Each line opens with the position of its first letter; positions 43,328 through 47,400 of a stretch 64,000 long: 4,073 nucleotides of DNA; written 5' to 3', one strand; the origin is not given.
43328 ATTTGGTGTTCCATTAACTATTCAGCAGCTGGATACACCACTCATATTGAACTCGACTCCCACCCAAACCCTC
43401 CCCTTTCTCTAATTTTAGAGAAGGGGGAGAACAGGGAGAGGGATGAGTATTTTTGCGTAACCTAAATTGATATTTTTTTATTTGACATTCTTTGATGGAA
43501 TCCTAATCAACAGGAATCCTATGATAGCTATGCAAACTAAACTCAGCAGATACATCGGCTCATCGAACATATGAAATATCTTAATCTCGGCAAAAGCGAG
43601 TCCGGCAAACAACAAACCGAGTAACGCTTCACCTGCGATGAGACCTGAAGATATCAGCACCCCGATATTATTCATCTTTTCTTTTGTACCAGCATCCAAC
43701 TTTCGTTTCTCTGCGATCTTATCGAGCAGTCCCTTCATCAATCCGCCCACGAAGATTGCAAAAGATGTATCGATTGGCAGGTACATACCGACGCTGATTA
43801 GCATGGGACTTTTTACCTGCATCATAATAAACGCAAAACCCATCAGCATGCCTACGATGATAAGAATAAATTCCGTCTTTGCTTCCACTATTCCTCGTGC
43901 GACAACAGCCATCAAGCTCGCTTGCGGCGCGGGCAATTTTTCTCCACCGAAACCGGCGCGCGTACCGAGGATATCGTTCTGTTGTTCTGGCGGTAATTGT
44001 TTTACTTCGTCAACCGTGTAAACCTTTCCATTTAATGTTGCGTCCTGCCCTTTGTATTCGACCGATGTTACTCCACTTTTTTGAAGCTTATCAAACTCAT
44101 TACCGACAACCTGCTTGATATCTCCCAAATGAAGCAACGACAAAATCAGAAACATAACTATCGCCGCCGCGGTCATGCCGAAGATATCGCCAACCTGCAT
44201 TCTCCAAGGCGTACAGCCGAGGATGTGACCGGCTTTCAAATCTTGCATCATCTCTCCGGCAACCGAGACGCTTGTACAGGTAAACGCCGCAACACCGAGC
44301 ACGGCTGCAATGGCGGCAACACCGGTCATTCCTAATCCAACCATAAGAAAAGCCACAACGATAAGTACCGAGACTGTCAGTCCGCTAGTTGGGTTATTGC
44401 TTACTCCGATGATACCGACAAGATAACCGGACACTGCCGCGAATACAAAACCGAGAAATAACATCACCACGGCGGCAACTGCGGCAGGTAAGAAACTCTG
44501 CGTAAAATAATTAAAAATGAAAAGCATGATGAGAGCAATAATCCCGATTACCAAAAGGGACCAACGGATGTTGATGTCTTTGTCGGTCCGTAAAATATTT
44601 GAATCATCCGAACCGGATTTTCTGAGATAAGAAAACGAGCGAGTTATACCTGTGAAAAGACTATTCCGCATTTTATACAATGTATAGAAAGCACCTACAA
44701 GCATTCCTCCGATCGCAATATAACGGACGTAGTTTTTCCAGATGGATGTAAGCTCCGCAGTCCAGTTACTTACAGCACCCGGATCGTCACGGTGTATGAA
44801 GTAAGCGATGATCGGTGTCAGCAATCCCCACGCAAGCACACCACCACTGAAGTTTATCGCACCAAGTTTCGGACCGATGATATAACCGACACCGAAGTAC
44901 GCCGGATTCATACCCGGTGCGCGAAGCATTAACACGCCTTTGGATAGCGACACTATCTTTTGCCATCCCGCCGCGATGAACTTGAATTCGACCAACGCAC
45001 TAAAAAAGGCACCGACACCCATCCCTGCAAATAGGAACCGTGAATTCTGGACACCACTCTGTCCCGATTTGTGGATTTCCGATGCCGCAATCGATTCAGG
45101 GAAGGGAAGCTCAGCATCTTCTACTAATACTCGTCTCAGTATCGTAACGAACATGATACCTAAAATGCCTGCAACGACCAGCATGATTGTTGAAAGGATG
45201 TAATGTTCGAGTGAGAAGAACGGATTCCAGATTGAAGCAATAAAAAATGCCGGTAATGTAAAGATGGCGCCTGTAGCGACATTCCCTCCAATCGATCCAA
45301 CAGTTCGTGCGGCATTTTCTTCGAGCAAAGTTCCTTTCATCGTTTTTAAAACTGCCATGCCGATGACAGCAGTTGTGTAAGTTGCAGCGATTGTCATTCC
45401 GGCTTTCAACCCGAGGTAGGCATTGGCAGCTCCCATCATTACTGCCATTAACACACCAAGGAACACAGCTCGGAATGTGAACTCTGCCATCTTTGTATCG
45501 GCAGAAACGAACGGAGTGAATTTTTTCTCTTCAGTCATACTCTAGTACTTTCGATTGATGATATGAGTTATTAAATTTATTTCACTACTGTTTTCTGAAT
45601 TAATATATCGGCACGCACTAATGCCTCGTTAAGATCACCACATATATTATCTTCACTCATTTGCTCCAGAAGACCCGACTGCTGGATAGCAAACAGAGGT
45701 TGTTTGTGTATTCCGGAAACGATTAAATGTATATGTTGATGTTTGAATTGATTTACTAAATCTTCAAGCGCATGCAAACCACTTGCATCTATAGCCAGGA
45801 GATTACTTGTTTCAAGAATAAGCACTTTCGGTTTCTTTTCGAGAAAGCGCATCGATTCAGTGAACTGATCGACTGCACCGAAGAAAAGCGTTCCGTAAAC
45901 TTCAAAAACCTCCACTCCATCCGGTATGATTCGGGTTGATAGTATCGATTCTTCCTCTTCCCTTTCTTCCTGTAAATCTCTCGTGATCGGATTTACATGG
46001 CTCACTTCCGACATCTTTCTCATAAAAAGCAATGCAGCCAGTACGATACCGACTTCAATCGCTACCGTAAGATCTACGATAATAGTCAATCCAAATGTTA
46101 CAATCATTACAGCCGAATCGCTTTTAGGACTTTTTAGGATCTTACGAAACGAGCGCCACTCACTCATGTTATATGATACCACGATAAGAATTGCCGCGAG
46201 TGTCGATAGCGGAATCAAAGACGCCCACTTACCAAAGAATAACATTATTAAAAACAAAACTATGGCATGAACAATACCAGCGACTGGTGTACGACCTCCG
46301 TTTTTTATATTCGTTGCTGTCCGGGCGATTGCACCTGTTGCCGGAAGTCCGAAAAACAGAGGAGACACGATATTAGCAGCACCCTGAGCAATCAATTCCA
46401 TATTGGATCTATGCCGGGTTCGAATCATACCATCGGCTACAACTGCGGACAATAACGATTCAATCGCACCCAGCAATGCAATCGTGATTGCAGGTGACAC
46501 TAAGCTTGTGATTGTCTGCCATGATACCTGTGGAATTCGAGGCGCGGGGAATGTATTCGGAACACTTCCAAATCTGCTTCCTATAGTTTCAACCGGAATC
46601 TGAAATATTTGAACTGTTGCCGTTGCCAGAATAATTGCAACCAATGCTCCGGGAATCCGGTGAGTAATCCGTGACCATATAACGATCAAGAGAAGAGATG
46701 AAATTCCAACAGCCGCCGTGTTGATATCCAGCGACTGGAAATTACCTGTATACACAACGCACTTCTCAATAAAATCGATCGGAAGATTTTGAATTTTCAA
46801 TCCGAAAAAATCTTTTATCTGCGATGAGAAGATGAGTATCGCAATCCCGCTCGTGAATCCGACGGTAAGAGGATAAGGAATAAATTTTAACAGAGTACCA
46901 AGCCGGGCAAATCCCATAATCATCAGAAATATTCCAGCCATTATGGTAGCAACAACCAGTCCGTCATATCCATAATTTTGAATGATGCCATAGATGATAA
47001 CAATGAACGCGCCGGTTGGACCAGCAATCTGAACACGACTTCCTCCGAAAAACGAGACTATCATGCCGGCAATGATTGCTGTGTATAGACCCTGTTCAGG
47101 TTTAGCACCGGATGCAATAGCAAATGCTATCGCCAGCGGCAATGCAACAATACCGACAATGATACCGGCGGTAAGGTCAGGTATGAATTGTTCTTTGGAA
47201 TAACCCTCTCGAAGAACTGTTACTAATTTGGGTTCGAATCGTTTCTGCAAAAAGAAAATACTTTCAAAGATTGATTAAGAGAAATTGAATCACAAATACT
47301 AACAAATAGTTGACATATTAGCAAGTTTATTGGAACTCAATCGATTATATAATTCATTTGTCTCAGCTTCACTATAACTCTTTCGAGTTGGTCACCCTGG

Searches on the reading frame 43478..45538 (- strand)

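Call 83: search_protein_families(library=pfam, proteins=[window:43478-45538:-], max_evalue=0.00001)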
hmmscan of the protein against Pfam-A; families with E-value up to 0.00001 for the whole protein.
window:43478-45538:- (686 aa): 1 family
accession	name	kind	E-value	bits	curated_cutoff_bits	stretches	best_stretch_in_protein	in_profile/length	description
PF03169.20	OPT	-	6.8e-81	273.2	25.8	2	19-470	1-491/623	OPT oligopeptide transporter protein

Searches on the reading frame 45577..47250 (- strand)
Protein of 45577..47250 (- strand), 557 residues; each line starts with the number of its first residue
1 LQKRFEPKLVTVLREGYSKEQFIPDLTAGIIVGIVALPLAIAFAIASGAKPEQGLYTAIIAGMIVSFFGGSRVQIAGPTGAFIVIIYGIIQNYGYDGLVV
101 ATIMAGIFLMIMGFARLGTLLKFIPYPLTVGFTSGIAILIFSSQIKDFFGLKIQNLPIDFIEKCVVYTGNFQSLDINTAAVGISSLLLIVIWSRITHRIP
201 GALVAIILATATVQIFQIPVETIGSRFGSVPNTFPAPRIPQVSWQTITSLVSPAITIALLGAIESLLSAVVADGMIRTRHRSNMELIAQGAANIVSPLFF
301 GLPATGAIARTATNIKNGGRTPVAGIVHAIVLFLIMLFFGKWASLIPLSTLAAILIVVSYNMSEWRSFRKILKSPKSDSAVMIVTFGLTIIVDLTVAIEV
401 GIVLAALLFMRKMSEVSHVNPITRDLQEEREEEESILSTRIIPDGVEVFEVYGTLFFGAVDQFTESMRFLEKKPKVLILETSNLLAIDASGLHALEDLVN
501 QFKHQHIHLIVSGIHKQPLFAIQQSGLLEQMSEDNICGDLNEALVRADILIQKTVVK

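Call 83: search_protein_families(library=pfam, proteins=[window:45577-47250:-], max_evalue=0.00001)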
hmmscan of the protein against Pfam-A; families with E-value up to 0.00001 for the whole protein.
window:45577-47250:- (557 aa): 2 families
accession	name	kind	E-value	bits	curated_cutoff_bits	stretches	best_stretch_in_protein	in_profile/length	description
PF00916.26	Sulfate_transp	-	1.3e-88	297.8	23.2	1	22-385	1-380/380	Sulfate permease family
PF01740.26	STAS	-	2.9e-14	53.1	22.6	1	443-542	7-105/106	STAS domain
